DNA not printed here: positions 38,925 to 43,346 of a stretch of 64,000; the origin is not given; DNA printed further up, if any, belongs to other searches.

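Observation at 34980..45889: Three tandem paralogous giant lipoproteins with a shared modular plan and no recognisable enzymatic core: candidate undescribed extracellular system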

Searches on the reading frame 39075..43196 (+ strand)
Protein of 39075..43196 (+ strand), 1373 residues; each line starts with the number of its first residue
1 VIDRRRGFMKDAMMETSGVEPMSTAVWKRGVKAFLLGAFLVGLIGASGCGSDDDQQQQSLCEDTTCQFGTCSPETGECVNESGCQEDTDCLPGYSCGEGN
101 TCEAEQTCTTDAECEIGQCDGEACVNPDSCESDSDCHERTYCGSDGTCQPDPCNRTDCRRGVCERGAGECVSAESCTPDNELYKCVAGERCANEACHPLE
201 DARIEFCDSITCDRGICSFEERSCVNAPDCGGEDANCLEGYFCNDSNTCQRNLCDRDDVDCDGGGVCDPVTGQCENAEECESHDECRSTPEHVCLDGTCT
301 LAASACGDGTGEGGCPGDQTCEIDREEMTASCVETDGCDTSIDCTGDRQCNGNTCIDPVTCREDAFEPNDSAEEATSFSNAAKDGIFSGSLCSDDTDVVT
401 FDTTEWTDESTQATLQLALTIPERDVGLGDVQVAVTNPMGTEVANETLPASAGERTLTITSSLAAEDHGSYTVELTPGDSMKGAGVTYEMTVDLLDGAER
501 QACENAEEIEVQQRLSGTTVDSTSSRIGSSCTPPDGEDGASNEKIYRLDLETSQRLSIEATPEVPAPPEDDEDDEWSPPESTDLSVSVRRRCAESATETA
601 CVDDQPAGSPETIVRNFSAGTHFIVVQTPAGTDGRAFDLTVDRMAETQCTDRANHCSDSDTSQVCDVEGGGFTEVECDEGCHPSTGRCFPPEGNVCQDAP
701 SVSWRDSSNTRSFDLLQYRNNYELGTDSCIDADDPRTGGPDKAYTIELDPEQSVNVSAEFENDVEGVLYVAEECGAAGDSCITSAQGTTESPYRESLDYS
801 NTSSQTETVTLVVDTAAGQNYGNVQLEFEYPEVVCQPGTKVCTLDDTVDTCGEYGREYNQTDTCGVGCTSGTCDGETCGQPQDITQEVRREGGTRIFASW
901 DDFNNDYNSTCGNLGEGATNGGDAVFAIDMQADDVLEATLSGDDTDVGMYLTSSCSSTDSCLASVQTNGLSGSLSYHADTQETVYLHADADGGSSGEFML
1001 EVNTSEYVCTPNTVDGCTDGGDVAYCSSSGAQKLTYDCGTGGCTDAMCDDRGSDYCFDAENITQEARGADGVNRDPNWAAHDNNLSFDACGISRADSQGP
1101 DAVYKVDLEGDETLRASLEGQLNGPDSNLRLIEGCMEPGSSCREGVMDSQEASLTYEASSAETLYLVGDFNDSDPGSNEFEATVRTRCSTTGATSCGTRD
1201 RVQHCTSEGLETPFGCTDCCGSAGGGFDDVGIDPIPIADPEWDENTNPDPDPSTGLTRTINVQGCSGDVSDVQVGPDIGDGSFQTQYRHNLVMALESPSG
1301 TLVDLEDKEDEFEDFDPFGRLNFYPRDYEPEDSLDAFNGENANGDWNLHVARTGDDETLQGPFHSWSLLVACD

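Call 3: search_protein_families(library=pfam, proteins=[window:39075-43196:+], max_evalue=0.1)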
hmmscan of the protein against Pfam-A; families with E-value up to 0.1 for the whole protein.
window:39075-43196:+ (1373 aa): 1 family
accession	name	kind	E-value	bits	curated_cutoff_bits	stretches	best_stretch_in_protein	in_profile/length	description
PF01483.27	P_proprotein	-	2.2e-09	37.7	21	1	1282-1368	9-84/86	Proprotein convertase P-domain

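Call 4: search_protein_families(library=ncbifam, proteins=[window:39075-43196:+], max_evalue=0.1)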
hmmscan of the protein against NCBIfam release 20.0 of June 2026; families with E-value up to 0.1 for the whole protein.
window:39075-43196:+ (1373 aa): 0 families

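Call 8: find_homologous_proteins(query=window:39138-43196:+, max_evalue=0.001)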
Query window:39138-43196:+ (1352 aa): 49 proteins with E <= 0.001 among 6284 candidates.
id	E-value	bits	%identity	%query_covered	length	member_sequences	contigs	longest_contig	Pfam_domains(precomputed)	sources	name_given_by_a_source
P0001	0.0e+0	3113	100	100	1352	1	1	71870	PF01483.28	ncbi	-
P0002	0.0e+0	2150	70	100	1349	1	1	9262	PF01483.28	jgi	jgi:subtilisin-like proprotein convertase family protein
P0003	0.0e+0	1787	61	100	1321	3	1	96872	PF01483.28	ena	-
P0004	1.0e-268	913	36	72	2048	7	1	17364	PF01483.28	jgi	jgi:subtilisin-like proprotein convertase family protein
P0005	1.6e-258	879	36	88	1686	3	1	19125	-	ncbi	-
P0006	6.8e-258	877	38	100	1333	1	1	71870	PF01483.28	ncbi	-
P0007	4.3e-256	871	39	90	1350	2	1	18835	-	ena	-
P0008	2.6e-253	862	40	85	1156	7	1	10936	-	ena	-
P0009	4.1e-251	855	41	83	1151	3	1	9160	-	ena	-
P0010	8.0e-249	847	41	84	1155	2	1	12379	-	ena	-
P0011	5.1e-246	838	37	100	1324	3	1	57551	PF01483.28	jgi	jgi:hypothetical protein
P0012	1.6e-242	826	39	91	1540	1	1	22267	-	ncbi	-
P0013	4.3e-240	818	39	83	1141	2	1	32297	PF04151.22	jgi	-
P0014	1.0e-232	794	34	87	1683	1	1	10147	PF01483.28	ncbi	-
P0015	6.3e-232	791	39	85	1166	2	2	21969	-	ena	-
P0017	2.5e-225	769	40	73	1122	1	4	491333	PF04151.22,PF01483.28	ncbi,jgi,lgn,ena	-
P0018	7.8e-223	761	39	85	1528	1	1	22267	PF04151.22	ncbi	-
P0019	1.2e-221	757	40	75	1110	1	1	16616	PF04151.22,PF01483.28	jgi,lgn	jgi:subtilisin-like proprotein convertase family protein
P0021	6.9e-220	751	34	87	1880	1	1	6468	PF04151.22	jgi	jgi:hypothetical protein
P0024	9.3e-204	698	35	98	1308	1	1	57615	PF01483.28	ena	-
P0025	2.4e-203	697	38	75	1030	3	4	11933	PF04151.22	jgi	jgi:hypothetical protein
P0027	9.1e-199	681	34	89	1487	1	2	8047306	-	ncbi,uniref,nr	ncbi:hypothetical protein FIV42_19055 [Persicimonas caeni]|uniref:Peptidase C-terminal archaeal/bact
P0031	1.2e-193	664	33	84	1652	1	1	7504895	PF04151.22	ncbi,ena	-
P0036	6.1e-185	636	38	75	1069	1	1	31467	PF04151.22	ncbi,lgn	-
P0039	1.7e-180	621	32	87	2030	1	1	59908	PF04151.22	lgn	-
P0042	1.4e-161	558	32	86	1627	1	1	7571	PF04151.22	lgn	-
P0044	9.0e-158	546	28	88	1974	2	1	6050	PF04151.22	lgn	-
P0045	2.4e-156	541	32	85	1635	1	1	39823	PF04151.22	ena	-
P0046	4.5e-144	500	27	80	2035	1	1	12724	PF04151.22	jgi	jgi:hypothetical protein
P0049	6.1e-129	450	29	81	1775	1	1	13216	PF04151.22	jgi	jgi:hypothetical protein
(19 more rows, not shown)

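Call 28: find_encoding_contigs(protein=P0003, flank=10000, max_places=3)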
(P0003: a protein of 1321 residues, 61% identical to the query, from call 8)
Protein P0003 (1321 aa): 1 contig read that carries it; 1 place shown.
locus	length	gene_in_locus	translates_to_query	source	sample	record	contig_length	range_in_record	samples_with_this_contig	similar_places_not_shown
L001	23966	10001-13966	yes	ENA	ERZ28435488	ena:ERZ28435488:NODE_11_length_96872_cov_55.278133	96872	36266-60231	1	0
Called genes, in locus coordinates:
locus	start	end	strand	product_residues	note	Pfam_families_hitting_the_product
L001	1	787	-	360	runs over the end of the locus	PF05496:RuvB_N, PF00004:AAA, PF07728:AAA_5 (weak), PF17864:AAA_lid_4, PF05491:WHD_RuvB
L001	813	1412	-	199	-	PF01330:RuvA_N, PF00633:HHH (faint), PF21176:RecR_HhH (faint), PF01367:5_3_exonuc (faint), PF14520:HHH_5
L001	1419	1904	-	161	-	PF02075:RuvC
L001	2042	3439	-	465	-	PF13540:RCC1_2 (faint)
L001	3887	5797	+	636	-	PF25390:WD40_RLD, PF00415:RCC1 (weak), PF13540:RCC1_2 (weak), PF25390:WD40_RLD, PF00415:RCC1, PF13540:RCC1_2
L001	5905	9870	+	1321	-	PF01483:P_proprotein (faint)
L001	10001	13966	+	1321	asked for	PF01483:P_proprotein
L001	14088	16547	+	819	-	-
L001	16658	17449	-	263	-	PF20772:TACO1_YebC_N, PF01709:Transcrip_reg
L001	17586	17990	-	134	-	PF01451:LMWPc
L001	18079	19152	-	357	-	PF00291:PALP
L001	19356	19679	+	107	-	-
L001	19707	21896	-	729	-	-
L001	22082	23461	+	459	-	PF00069:Pkinase, PF07714:PK_Tyr_Ser-Thr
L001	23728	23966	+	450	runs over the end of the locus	-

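Call 30: find_encoding_contigs(protein=P0001, flank=10000, max_places=3)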
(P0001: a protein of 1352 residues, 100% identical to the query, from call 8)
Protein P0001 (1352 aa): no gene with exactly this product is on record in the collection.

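Call 50: find_encoding_contigs(protein=P0027, flank=10000, max_places=2)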
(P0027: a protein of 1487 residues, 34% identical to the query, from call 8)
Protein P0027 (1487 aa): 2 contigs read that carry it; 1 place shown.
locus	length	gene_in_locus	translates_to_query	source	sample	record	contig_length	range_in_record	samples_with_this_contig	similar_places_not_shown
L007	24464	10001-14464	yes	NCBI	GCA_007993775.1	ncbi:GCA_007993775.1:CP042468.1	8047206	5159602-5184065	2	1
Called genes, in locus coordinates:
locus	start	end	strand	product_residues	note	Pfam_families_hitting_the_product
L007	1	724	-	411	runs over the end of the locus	-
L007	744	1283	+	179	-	PF01288:HPPK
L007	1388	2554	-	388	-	PF01676:Metalloenzyme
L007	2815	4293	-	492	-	PF00370:FGGY_N, PF02782:FGGY_C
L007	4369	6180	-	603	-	PF03417:AAT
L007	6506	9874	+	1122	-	PF04151:PPC (faint)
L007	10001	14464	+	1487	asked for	-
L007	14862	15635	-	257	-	-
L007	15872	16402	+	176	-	PF01527:HTH_Tnp_1 (weak)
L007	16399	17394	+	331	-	PF13384:HTH_23 (weak), PF13551:HTH_29 (weak), PF13565:HTH_32, PF00665:rve, PF13683:rve_3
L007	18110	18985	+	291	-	PF00515:TPR_1 (faint), PF07719:TPR_2 (faint), PF13181:TPR_8 (faint)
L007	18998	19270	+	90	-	-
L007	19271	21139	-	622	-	PF00069:Pkinase, PF07714:PK_Tyr_Ser-Thr, PF17667:Pkinase_fungal (weak)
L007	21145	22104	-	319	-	-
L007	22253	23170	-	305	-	PF01066:CDP-OH_P_transf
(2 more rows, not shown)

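Call 51: find_encoding_contigs(protein=P0017, flank=10000, max_places=2)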
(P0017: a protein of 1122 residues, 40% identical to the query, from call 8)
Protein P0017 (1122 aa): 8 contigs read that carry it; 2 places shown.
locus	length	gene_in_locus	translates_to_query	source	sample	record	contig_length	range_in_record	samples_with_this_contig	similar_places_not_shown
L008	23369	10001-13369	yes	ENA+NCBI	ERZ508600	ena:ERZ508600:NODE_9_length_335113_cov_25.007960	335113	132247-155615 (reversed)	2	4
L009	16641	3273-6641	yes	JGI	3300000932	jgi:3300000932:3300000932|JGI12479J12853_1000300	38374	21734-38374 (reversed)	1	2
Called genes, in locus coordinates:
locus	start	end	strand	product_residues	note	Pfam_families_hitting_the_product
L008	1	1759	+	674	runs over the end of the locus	PF00575:S1 (weak), PF13509:S1_2 (faint), PF00575:S1, PF21710:Spt6_S1 (faint), PF00575:S1, PF23459:S1_RRP5 (weak), PF00575:S1, PF23459:S1_RRP5 (weak)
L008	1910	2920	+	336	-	PF01656:CbiA, PF02374:ArsA_ATPase, PF10609:ParA, PF13614:AAA_31 (weak)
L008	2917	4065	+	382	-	PF02374:ArsA_ATPase, PF01656:CbiA, PF13614:AAA_31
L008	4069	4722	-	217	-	PF02224:Cytidylate_kin, PF13189:Cytidylate_kin2, PF13207:AAA_17 (faint), PF13238:AAA_18 (faint)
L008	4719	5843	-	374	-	PF00155:Aminotran_1_2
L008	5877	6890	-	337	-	PF01715:IPPT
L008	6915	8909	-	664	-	PF02518:HATPase_c, PF13589:HATPase_c_3, PF01119:DNA_mis_repair, PF08676:MutL_C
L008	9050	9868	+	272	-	PF02517:Rce1-like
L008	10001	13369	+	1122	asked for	PF04151:PPC (faint), PF01483:P_proprotein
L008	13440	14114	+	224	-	PF01726:LexA_DNA_bind, PF00717:Peptidase_S24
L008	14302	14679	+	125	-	PF00507:Oxidored_q4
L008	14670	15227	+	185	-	PF01058:Oxidored_q6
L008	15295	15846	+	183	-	PF00329:Complex1_30kDa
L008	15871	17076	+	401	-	PF00346:Complex1_49kDa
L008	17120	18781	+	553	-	PF00111:Fer2, PF13510:Fer2_4, PF10588:NADH-G_4Fe-4S_3, PF22117:Fer4_Nqo3, PF04879:Molybdop_Fe4S4 (weak), PF22151:Fer4_NDSU1 (weak), PF00384:Molybdopterin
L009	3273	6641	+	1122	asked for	PF04151:PPC (faint), PF01483:P_proprotein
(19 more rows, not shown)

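Call 52: find_encoding_contigs(protein=P0031, flank=10000, max_places=2)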
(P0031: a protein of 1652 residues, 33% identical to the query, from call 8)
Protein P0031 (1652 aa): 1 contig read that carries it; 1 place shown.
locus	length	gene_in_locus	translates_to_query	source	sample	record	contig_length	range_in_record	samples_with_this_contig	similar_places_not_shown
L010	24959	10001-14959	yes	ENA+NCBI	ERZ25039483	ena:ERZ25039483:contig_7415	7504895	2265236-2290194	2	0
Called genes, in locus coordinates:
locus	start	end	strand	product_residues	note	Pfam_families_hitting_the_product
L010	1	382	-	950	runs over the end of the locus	-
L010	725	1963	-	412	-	PF13431:TPR_17 (faint), PF00515:TPR_1 (faint), PF13181:TPR_8 (faint), PF13414:TPR_11 (faint), PF07719:TPR_2 (weak), PF23914:TPR_CcmH_CycH (weak), PF13432:TPR_16 (weak), PF14559:TPR_19 (weak), +2 more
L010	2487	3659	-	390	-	PF01676:Metalloenzyme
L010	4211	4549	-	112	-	-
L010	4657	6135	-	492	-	PF00370:FGGY_N, PF02782:FGGY_C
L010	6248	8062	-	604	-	PF03417:AAT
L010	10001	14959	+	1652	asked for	PF04151:PPC (faint)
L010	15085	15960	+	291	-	PF00515:TPR_1 (faint), PF07719:TPR_2 (faint), PF13181:TPR_8 (faint), PF13432:TPR_16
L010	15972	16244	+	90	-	-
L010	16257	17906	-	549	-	PF00069:Pkinase, PF07714:PK_Tyr_Ser-Thr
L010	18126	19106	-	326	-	-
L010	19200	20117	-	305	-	PF01066:CDP-OH_P_transf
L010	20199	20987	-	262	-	PF00483:NTP_transferase, PF12804:NTP_transf_3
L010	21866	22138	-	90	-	-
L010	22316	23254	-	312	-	-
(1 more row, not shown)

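Call 59: search_protein_families(library=pfam, proteins=[P0013, P0017, P0019, P0045, P0049], max_evalue=0.01)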
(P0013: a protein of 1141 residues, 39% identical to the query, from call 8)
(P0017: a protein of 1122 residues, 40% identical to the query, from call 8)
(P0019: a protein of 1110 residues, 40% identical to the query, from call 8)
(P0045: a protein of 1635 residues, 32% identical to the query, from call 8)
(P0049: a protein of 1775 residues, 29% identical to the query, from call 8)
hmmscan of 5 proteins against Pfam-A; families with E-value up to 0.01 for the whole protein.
P0013 (1141 aa): 1 family
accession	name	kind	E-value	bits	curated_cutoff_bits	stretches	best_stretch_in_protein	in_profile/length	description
PF04151.21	PPC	-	4e-05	24.8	25.9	1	879-942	3-66/70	Bacterial pre-peptidase C-terminal domain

P0017 (1122 aa): 2 families
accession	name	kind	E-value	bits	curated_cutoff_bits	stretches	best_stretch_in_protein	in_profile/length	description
PF01483.27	P_proprotein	-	5.9e-16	58.8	21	1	1032-1118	4-85/86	Proprotein convertase P-domain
PF04151.21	PPC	-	2.8e-05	25.3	25.9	0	874-938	3-67/70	Bacterial pre-peptidase C-terminal domain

P0019 (1110 aa): 2 families
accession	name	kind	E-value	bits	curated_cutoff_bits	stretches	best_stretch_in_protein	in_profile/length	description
PF01483.27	P_proprotein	-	4.3e-16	59.2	21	1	1020-1105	4-84/86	Proprotein convertase P-domain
PF04151.21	PPC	-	6.2e-06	27.4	25.9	0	862-926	3-67/70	Bacterial pre-peptidase C-terminal domain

P0045 (1635 aa): 1 family
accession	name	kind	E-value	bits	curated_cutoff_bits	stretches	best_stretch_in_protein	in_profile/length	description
PF04151.21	PPC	-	7.5e-12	46.4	25.9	2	1555-1618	5-69/70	Bacterial pre-peptidase C-terminal domain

P0049 (1775 aa): 2 families
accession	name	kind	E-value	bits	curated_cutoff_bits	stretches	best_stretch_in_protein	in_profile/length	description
PF04151.21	PPC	-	1.3e-22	80.8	25.9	2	647-709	4-66/70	Bacterial pre-peptidase C-terminal domain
PF08884.16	Flagellin_D3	-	9.9e-05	23.1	24.2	1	1387-1440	24-77/91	Flagellin D3 domain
